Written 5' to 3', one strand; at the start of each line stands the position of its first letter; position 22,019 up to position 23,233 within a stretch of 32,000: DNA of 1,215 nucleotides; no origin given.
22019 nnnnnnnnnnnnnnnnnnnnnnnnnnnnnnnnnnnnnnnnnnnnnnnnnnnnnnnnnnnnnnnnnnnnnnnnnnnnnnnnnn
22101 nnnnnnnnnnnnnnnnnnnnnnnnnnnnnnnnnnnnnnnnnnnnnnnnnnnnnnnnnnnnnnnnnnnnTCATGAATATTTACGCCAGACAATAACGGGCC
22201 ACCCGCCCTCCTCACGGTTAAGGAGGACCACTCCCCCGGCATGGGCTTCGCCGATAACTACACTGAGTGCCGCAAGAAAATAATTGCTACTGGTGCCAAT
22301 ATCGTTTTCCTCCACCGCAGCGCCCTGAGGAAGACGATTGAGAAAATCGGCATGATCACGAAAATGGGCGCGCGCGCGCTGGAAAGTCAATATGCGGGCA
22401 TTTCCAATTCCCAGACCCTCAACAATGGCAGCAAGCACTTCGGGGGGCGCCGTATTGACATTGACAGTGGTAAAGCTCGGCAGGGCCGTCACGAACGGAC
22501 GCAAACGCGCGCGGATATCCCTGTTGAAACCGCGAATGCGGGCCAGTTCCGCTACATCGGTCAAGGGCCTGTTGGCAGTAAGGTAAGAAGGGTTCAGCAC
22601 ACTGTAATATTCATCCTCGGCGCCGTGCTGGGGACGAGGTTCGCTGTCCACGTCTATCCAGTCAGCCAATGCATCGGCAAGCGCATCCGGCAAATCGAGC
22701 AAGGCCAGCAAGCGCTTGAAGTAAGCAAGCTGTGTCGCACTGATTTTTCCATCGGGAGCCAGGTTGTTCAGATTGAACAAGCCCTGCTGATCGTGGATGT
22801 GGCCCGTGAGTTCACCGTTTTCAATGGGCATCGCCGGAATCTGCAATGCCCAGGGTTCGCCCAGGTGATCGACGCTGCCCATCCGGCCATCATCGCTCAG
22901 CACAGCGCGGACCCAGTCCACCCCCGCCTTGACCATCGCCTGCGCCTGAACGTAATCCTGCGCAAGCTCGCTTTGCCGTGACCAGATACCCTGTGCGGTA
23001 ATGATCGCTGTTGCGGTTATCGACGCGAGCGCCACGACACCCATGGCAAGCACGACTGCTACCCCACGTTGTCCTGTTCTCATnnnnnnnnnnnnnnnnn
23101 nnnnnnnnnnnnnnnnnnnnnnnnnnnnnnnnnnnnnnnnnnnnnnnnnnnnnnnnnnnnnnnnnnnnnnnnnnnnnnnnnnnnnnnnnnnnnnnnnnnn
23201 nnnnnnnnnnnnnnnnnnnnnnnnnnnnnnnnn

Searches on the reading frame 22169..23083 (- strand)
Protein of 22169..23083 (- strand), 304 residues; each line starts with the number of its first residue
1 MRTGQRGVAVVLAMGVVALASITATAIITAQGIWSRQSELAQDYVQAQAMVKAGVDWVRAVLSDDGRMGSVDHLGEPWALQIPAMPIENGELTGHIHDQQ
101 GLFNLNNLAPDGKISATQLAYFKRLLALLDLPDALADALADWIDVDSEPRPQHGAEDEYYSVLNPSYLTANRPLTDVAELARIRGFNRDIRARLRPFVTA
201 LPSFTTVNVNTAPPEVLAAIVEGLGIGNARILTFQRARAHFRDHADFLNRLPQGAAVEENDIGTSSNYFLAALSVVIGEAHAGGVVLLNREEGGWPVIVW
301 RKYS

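Call 97: search_protein_families(library=ncbifam, proteins=[window:22169-23083:-], max_evalue=0.00001)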
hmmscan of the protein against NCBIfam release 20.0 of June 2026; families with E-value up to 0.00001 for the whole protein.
window:22169-23083:- (304 aa): 1 family
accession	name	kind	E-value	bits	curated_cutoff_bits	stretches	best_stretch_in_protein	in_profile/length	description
NF037980.1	T2SS_GspK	equivalog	1.3e-81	274.5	130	1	5-300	1-307/307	type II secretion system minor pseudopilin GspK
